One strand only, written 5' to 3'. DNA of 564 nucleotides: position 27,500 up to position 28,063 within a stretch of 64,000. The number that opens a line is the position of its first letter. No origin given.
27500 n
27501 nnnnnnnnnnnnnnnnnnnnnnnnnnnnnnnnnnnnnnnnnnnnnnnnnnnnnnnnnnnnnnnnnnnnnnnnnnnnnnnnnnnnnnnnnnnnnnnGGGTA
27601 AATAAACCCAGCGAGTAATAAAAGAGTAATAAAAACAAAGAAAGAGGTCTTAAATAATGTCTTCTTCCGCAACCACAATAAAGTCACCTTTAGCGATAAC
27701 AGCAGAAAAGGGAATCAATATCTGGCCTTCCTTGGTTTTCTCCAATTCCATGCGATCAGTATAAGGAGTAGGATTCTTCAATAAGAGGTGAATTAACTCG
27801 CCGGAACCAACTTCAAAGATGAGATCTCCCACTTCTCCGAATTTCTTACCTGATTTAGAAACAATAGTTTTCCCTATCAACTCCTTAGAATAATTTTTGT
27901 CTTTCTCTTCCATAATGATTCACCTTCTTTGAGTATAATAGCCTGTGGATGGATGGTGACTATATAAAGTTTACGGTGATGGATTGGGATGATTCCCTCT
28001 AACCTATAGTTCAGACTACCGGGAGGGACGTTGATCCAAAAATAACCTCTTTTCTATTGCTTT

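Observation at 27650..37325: Operon of a single-chain tandem AbrB-fold regulator, a 3002-aa hyper-N-glycosylatable beta-helix surface protein and a PRC-barrel protein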

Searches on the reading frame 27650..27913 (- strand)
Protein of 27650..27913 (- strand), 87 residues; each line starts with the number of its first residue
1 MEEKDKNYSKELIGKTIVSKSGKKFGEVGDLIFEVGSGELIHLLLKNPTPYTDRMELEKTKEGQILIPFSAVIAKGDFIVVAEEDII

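Call 7: search_protein_families(library=pfam, proteins=[window:27650-27913:-], max_evalue=1)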
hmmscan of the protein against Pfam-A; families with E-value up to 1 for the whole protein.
window:27650-27913:- (87 aa): 3 families
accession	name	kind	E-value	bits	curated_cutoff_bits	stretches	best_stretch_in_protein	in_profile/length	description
PF05239.21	PRC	-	2.4e-09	37.5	21.2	1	5-82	2-72/78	PRC-barrel domain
PF05132.19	RNA_pol_Rpc4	-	0.045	14.4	26.5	1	5-38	70-103/143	RNA polymerase III RPC4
PF24986.1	PRC_RimM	-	0.058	13.5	27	1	10-73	2-51/69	RimM PRC barrel domain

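Call 54: list_cluster_members(proteins=[P0001, window:27653-27913:-, window:37500-37877:-])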
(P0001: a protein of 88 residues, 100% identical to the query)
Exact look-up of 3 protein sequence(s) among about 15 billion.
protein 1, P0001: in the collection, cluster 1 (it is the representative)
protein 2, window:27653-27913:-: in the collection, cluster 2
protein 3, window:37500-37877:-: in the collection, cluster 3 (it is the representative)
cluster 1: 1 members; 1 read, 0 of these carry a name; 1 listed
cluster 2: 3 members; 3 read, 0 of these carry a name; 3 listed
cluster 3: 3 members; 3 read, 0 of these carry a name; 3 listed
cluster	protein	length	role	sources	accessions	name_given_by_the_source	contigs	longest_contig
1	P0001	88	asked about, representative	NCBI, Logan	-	-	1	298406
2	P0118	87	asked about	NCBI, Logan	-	-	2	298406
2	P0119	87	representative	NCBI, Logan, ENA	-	-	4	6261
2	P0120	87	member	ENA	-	-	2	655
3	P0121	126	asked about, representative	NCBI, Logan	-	-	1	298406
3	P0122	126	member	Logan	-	-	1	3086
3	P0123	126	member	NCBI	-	-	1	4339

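Call 55: search_protein_families(library=ncbifam, proteins=[window:27650-27913:-], max_evalue=0.1)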
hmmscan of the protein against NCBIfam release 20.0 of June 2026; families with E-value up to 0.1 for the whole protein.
window:27650-27913:- (87 aa): 3 families
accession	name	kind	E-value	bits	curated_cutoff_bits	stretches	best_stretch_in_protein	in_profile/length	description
TIGR02273.1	16S_RimM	equivalog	6.8e-05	22.3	66.2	1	3-73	91-147/166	ribosome maturation factor RimM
NF011186.0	PRK14592.1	equivalog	0.006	16.4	190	1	4-47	92-134/171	16S rRNA-processing protein RimM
NF010403.0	PRK13829.1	equivalog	0.027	13.9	145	1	3-39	92-127/177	16S rRNA-processing protein RimM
